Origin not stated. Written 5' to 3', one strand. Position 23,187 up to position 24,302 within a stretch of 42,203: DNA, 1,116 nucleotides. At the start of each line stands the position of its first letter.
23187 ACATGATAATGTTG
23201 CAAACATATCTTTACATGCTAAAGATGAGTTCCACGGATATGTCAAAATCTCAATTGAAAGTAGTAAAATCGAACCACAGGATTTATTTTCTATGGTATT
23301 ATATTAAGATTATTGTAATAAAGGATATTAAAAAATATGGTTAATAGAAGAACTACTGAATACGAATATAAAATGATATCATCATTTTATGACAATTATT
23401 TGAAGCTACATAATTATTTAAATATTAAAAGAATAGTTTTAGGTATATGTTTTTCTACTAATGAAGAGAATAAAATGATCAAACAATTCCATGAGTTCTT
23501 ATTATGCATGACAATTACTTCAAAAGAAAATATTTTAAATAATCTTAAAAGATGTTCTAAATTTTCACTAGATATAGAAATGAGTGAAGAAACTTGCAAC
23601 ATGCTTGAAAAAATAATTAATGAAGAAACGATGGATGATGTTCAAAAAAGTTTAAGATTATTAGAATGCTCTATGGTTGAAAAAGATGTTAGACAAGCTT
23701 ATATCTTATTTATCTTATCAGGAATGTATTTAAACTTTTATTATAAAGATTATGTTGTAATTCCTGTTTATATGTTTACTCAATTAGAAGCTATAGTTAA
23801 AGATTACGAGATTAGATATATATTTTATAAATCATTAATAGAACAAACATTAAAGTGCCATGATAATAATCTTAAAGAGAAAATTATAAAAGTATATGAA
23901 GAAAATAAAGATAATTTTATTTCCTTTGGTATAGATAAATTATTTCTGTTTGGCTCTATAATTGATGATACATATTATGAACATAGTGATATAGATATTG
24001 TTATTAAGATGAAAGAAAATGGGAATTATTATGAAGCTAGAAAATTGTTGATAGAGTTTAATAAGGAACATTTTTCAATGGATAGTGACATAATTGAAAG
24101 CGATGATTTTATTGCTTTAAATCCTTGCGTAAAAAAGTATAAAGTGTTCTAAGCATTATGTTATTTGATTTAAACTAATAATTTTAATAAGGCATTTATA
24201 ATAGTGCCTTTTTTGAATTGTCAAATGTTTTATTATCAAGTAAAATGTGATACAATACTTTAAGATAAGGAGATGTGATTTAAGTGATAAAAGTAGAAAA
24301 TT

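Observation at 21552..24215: Self-contained three-gene cassette wedged into the conserved rplQ | ecfA junction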

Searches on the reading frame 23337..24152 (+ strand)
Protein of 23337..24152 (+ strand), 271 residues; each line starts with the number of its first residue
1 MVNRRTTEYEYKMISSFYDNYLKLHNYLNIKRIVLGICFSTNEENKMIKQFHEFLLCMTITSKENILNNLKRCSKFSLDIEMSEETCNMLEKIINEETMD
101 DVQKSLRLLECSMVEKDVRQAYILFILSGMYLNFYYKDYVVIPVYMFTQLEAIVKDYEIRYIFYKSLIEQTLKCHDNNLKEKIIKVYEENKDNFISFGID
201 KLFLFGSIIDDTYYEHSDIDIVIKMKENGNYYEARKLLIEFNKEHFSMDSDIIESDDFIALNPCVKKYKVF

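Call 3: search_protein_families(library=pfam, proteins=[window:23337-24152:+], max_evalue=1)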
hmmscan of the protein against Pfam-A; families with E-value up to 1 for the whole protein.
window:23337-24152:+ (271 aa): 5 families
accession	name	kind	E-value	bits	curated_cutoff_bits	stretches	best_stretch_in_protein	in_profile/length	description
PF18765.7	Polbeta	-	1e-08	35.6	26.9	1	181-254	1-68/93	Polymerase beta, Nucleotidyltransferase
PF01909.29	NTP_transf_2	-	8.5e-07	29.7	21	1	188-258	6-77/93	Nucleotidyltransferase domain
PF22600.2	MTPAP-like_central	-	0.00098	19.7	27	1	197-239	37-81/139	Poly(A) RNA polymerase, mitochondrial-like, central palm domain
PF20697.3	NTase-conflict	-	0.02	14.8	24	1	198-239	14-60/259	Pol beta superfamily nucleotidyltransferase in conflict systems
PF10620.15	MdcG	-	0.22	11.9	26.5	1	215-256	50-91/121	Phosphoribosyl-dephospho-CoA transferase MdcG C-terminal domain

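Call 4: search_protein_families(library=padloc, proteins=[window:23337-24152:+], max_evalue=1)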
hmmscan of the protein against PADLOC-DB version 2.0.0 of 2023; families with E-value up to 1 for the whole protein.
window:23337-24152:+ (271 aa): 6 families
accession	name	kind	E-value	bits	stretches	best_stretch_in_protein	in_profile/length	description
PDLC04906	PDC-S09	-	4.1e-12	44.3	1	180-258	4-83/98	-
PDLC04905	PDC-S09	-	4e-06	25.1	1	189-231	11-55/101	-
PDLC04904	PDC-S09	-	5e-06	24.7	1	188-241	14-67/104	-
PDLC04902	PDC-S09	-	3.6e-05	22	1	194-255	16-77/97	-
PDLC04903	PDC-S09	-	3.7e-05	22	1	181-243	8-70/108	-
PDLC04907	PDC-S09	-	0.0082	14.3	1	196-230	24-58/114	-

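Call 5: search_protein_families(library=ncbifam, proteins=[window:23337-24152:+], max_evalue=1)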
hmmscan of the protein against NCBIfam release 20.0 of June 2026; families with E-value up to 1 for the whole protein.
window:23337-24152:+ (271 aa): 1 family
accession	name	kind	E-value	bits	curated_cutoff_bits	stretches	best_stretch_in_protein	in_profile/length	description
NF047752.1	MntA_antitoxin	equivalog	0.00028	20.7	60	1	200-240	8-48/106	type VII toxin-antitoxin system MntA family adenylyltransferase antitoxin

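Call 17: find_homologous_proteins(query=window:23337-24152:+)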
Query window:23337-24152:+ (271 aa): 6 proteins with E <= 0.001 among 625 candidates.
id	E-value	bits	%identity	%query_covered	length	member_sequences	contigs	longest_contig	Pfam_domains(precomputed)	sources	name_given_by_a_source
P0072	5.3e-170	582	99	100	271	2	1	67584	PF18765.8,PF01909.30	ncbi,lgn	-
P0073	1.6e-80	289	51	100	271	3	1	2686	PF18765.8,PF01909.30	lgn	-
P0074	6.2e-80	287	51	100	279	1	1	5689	PF18765.8,PF22600.3,PF01909.30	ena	-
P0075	9.0e-79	283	51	100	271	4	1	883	PF18765.8,PF01909.30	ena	-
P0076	1.3e-78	282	50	100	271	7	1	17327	PF18765.8,PF01909.30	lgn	-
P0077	2.5e-77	278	52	100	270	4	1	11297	-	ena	-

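Call 26: find_homologous_proteins(query=A2, max_evalue=0.001)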
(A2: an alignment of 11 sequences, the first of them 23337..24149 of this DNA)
Query A2 (11 sequences) (271 aa, profile of the alignment): 7 proteins with E <= 0.001 among 6727 candidates.
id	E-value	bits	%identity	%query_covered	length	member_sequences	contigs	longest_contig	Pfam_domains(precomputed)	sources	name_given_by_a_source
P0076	3.9e-109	382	50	100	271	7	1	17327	PF18765.8,PF01909.30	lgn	-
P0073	2.7e-108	379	51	100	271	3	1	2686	PF18765.8,PF01909.30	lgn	-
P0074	4.0e-107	376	51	100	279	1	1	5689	PF18765.8,PF22600.3,PF01909.30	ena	-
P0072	5.9e-106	372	99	100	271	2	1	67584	PF18765.8,PF01909.30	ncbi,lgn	-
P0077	7.9e-105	368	52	100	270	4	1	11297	-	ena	-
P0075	8.3e-93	329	51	100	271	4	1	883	PF18765.8,PF01909.30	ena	-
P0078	1.4e-73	266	25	96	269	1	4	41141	PF18765.8,PF01909.30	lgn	-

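Call 33: predict_structure(alignment_id=A3)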
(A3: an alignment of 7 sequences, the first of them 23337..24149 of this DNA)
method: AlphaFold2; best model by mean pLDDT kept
length: 271 residues; sequences in the alignment: 7
mean_pLDDT: 66.2   pTM: 0.43
mean pLDDT of the five models: 66.2, 66.0, 64.4, 61.6, 47.4
residues with pLDDT >= 90: 52; 70-90: 102; 50-70: 39; < 50: 78
segments of 3 or more residues with pLDDT < 50: 1-40, 138-175
pLDDT, mean of each block of 10 residues (from residue 1): 23 29 31 30 62 69 85 86 88 91 78 72 80 62 37 31 27 51 93 93 83 68 89 92 85 74 78 92
secondary structure, 60 per line:
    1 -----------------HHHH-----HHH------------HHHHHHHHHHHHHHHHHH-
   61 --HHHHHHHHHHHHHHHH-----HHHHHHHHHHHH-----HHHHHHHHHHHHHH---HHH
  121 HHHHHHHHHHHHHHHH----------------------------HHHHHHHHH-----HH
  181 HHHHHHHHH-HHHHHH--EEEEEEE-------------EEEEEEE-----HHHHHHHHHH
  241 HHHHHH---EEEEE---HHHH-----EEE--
elements in order: H18-21 H42-59 H63-78 H84-95 H101-114 H118-136 H165-173 H179-189 H191-196 E199-205 E219-225 H231-246 E250-254 H258-261 E267-269

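Call 35: search_protein_representatives(alignment_id=A3)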
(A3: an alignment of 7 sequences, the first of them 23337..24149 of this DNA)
Query: 7 sequences, 271 profile positions. Proteins with E-value up to 0.001 (for the whole library): 218; up to 1e-10: 47; up to 1e-30: 11. The best 150 are listed.
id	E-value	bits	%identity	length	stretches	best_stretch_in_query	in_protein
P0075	5.1e-124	429.6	-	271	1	1-271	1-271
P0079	1.1e-70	254.6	-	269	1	1-270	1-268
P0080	1.5e-65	237.8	-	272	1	1-265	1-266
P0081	1.9e-50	188.3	-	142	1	130-271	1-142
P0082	5.2e-49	183.6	-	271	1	1-271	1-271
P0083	4.1e-41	157.7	-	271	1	1-270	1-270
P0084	7.3e-37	143.8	-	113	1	1-113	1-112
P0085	2.0e-36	142.3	-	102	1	171-271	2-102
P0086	6.8e-35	137.3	-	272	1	7-267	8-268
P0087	2.0e-31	125.9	-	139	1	132-271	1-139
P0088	5.2e-31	124.6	-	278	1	6-267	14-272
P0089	5.9e-30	121.1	-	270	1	4-265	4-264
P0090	3.8e-29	118.4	-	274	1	6-269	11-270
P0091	3.0e-28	115.5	-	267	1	1-271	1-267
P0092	8.2e-27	110.8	-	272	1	6-270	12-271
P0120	4.3e-13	65.8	-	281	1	2-259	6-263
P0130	4.9e-08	49.2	-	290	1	8-252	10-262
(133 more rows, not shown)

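Call 36: fold_search(model_id=the predicted structure, library=pdb)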
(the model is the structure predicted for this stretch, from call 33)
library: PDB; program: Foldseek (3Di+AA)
matches with E <= 10: 625; with E <= 0.001: 1
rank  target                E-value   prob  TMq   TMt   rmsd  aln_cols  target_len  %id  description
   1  7bxo_E                6.6e-04  1.00  0.26  0.50   3.7        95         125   21  Crystal structure of the toxin-antitoxin with AMP-PNP (released 2020-09-30)
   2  2rff                  1.5e-03  1.00  0.24  0.50   5.3       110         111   21  Crystal structure of a putative nucleotidyltransferase (NP_343093.1) from Sulfolobus solfataricus at 1.40 A resolution (released 2007-10-16)
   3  7bxo_A                2.0e-03  1.00  0.26  0.50   3.7        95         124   21  Crystal structure of the toxin-antitoxin with AMP-PNP (released 2020-09-30)
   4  6m6u_F                2.3e-03  1.00  0.25  0.49   3.8        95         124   19  Crystal structure the toxin-antitoxin MntA-HpeT mutant-D39ED41E (released 2020-09-30)
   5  1no5_A                2.9e-03  1.00  0.26  0.62   3.3        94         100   19  Structure of HI0073 from Haemophilus influenzae, the nucleotide binding domain of the HI0073/HI0074 two protein nucleo (released 2004-03-16)
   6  8xeo_B                4.2e-03  1.00  0.24  0.57   3.8        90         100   18  Crystal structure of MNT antitoxin (released 2024-12-18)
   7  1no5_B                4.5e-03  1.00  0.27  0.61   3.4        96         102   19  Structure of HI0073 from Haemophilus influenzae, the nucleotide binding domain of the HI0073/HI0074 two protein nucleo (released 2004-03-16)
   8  7aer_A                5.6e-03  1.00  0.23  0.47   3.8        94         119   18  Rebuilt and re-refined PDB entry 5yep: tri-AMPylated Shewanella oneidensis HEPN toxin in complex with MNT antitoxin (released 2020-12-30)
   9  6m6u_A                7.9e-03  1.00  0.25  0.48   3.8        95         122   18  Crystal structure the toxin-antitoxin MntA-HpeT mutant-D39ED41E (released 2020-09-30)
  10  8xeh_E                9.9e-03  1.00  0.24  0.52   4.3        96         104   20  Crystal structure of HEPN-MNT complex (released 2024-12-18)
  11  6m6w_F                1.5e-02  1.00  0.24  0.45   3.8        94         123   23  Crystal structure the toxin-antitoxin MntA-HpeT mutant-Y104A (released 2020-09-30)
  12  5yep_A                1.8e-02  1.00  0.23  0.46   3.7        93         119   14  Crystal structure of SO_3166-SO_3165 from Shewanella oneidensis (released 2018-03-28)
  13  6m6w_A                2.3e-02  0.99  0.22  0.44   3.8        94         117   21  Crystal structure the toxin-antitoxin MntA-HpeT mutant-Y104A (released 2020-09-30)
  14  7ae9_G                2.3e-02  0.99  0.22  0.38   6.2       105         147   21  Crystal structure of mono-AMPylated HEPN(R46E) toxin in complex with MNT antitoxin (released 2020-12-30)
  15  8xeo_A                3.2e-02  1.00  0.26  0.59   3.6        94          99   18  Crystal structure of MNT antitoxin (released 2024-12-18)
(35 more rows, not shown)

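Call 45: predict_structure(alignment_id=A5)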
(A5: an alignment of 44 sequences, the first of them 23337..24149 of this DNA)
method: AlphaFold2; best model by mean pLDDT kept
length: 271 residues; sequences in the alignment: 44
mean_pLDDT: 94.1   pTM: 0.84
mean pLDDT of the five models: 94.1, 93.9, 93.3, 93.0, 92.2
residues with pLDDT >= 90: 235; 70-90: 33; 50-70: 3; < 50: 0
segments of 3 or more residues with pLDDT < 50: none
pLDDT, mean of each block of 10 residues (from residue 1): 81 98 97 94 96 97 95 97 93 97 98 97 98 94 96 91 96 81 97 97 95 87 95 97 96 85 92 95
secondary structure, 60 per line:
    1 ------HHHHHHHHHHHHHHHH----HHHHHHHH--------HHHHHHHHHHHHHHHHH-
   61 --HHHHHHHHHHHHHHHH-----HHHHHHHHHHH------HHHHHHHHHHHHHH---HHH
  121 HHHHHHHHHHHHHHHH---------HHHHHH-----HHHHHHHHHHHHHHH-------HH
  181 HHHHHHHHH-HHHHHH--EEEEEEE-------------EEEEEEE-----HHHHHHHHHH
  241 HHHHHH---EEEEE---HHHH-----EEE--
elements in order: H7-22 H27-34 H43-59 H63-78 H84-94 H101-114 H118-136 H146-151 H157-171 H179-189 H191-196 E199-205 E219-225 H231-246 E250-254 H258-261 E267-269

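Call 49: fold_search(model_id=the predicted structure, library=pdb)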
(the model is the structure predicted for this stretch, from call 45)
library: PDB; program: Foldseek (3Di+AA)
matches with E <= 10: 520; with E <= 0.001: 0
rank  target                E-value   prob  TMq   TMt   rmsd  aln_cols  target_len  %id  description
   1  7bxo_E                4.0e-03  1.00  0.26  0.51   3.6        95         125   21  Crystal structure of the toxin-antitoxin with AMP-PNP (released 2020-09-30)
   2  2rff                  5.7e-03  1.00  0.25  0.51   4.9       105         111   18  Crystal structure of a putative nucleotidyltransferase (NP_343093.1) from Sulfolobus solfataricus at 1.40 A resolution (released 2007-10-16)
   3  7bxo_A                7.7e-03  1.00  0.26  0.51   3.6        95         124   21  Crystal structure of the toxin-antitoxin with AMP-PNP (released 2020-09-30)
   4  1no5_A                8.1e-03  1.00  0.27  0.62   4.9       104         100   18  Structure of HI0073 from Haemophilus influenzae, the nucleotide binding domain of the HI0073/HI0074 two protein nucleo (released 2004-03-16)
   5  1no5_B                1.2e-02  1.00  0.28  0.63   3.6       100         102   19  Structure of HI0073 from Haemophilus influenzae, the nucleotide binding domain of the HI0073/HI0074 two protein nucleo (released 2004-03-16)
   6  6m6u_F                1.2e-02  1.00  0.26  0.50   3.6        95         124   19  Crystal structure the toxin-antitoxin MntA-HpeT mutant-D39ED41E (released 2020-09-30)
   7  8xeo_B                1.5e-02  1.00  0.25  0.57   3.9        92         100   17  Crystal structure of MNT antitoxin (released 2024-12-18)
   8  6m6u_A                3.2e-02  1.00  0.25  0.49   3.7        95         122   18  Crystal structure the toxin-antitoxin MntA-HpeT mutant-D39ED41E (released 2020-09-30)
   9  8xeh_E                3.3e-02  1.00  0.24  0.52   4.3        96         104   21  Crystal structure of HEPN-MNT complex (released 2024-12-18)
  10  9jj1_A                3.7e-02  0.54  0.25  0.22  15.3       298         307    9  Cryo-EM structure of human ZnT3 (released 2025-06-04)
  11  7y5g_A                4.1e-02  0.41  0.23  0.22  14.3       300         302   10  Cryo-EM structure of a eukaryotic ZnT8 in the presence of zinc (released 2022-12-14)
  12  6xpf_A                4.3e-02  0.51  0.26  0.24  15.0       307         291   11  Cryo-EM structure of human ZnT8 WT, in the absence of zinc, determined in heterogeneous conformations- one subunit in  (released 2020-08-05)
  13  7ae9_G                5.0e-02  1.00  0.22  0.38   6.2       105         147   21  Crystal structure of mono-AMPylated HEPN(R46E) toxin in complex with MNT antitoxin (released 2020-12-30)
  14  9kvx_A                5.5e-02  0.47  0.24  0.23  15.3       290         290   10  Cryo-EM structure of SLC30A10 in Mn2+-bound state, determined in inward-facing conformation (released 2025-10-15)
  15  9kvy_B                5.8e-02  0.47  0.26  0.25  14.0       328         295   10  Cryo-EM structure of SLC30A10, determined in asymmetric conformations-one subunit in an inward-facing Mn2+-bound and t (released 2025-10-15)
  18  8xeo_A                6.4e-02  1.00  0.26  0.60   3.6        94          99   18  Crystal structure of MNT antitoxin (released 2024-12-18)
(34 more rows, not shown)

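Call 53: search_protein_families(library=pfam, alignment_id=A5, max_evalue=0.1)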
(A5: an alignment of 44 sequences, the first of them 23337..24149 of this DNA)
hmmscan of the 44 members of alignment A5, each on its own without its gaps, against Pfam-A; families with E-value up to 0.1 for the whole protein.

A. member 1, window:23337-24149:+ (271 aa): 4 families
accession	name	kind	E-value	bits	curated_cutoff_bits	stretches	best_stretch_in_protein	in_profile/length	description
PF18765.7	Polbeta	-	1e-08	35.6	26.9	1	181-254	1-68/93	Polymerase beta, Nucleotidyltransferase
PF01909.29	NTP_transf_2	-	8.5e-07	29.7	21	1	188-258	6-77/93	Nucleotidyltransferase domain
PF22600.2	MTPAP-like_central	-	0.00098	19.7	27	1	197-239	37-81/139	Poly(A) RNA polymerase, mitochondrial-like, central palm domain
PF20697.3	NTase-conflict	-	0.02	14.8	24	1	198-239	14-60/259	Pol beta superfamily nucleotidyltransferase in conflict systems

B. families by the number of members that match (of 44 scanned): 25 families
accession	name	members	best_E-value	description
PF01909.29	NTP_transf_2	44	4.1e-12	Nucleotidyltransferase domain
PF18765.7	Polbeta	44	9.9e-12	Polymerase beta, Nucleotidyltransferase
PF22600.2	MTPAP-like_central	43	4.3e-07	Poly(A) RNA polymerase, mitochondrial-like, central palm domain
PF12633.13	Adenyl_cycl_N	20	9.1e-05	Adenylate cyclase NT domain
PF20697.3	NTase-conflict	5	0.0034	Pol beta superfamily nucleotidyltransferase in conflict systems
PF03445.19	DUF294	1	0.0012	Putative nucleotidyltransferase DUF294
PF20879.2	SidM_N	1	0.0014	SidM, N-terminal domain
PF25653.1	HMG-CoA_red_N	1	0.014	Hydroxymethylglutaryl-CoA reductase, N-terminal domain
PF24032.1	YQBQ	1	0.014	YQBQ-like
PF00439.30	Bromodomain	1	0.03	Bromodomain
PF08404.15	Baculo_p74_N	1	0.033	Baculoviridae P74 N-terminal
PF23085.1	RRM_PARP14_3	1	0.044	PARP14, third RRM domain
PF10620.15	MdcG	1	0.047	Phosphoribosyl-dephospho-CoA transferase MdcG C-terminal domain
PF09111.16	SLIDE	1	0.047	SLIDE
PF02609.21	Exonuc_VII_S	1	0.049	Exonuclease VII small subunit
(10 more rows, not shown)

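Call 55: find_encoding_contigs(protein=P0130, flank=5000, max_places=3)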
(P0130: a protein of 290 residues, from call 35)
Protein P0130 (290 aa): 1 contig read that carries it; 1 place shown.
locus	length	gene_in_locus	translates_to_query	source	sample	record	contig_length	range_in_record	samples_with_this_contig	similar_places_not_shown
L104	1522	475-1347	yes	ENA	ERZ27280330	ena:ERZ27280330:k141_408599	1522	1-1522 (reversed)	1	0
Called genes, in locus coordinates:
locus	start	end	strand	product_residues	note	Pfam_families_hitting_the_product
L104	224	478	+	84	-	-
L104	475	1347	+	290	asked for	PF22600:MTPAP-like_central (weak), PF01909:NTP_transf_2, PF18765:Polbeta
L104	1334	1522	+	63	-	?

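Call 56: find_encoding_contigs(protein=P0120, flank=5000, max_places=3)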
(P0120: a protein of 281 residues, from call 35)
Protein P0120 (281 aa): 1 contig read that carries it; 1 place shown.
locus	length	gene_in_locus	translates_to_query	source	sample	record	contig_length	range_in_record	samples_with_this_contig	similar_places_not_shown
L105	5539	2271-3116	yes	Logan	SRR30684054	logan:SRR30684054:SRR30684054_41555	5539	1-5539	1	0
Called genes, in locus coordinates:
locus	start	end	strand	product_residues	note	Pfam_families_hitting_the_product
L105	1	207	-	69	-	?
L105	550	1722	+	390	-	PF07819:PGAP1 (weak)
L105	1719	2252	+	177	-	-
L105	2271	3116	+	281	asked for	PF01909:NTP_transf_2, PF18765:Polbeta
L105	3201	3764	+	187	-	-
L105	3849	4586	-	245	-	PF01381:HTH_3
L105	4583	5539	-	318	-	?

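Call 66: search_protein_families(library=phrogs, proteins=[window:23337-24149:+], max_evalue=0.01)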
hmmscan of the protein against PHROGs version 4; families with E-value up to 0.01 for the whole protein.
window:23337-24149:+ (271 aa): 0 families
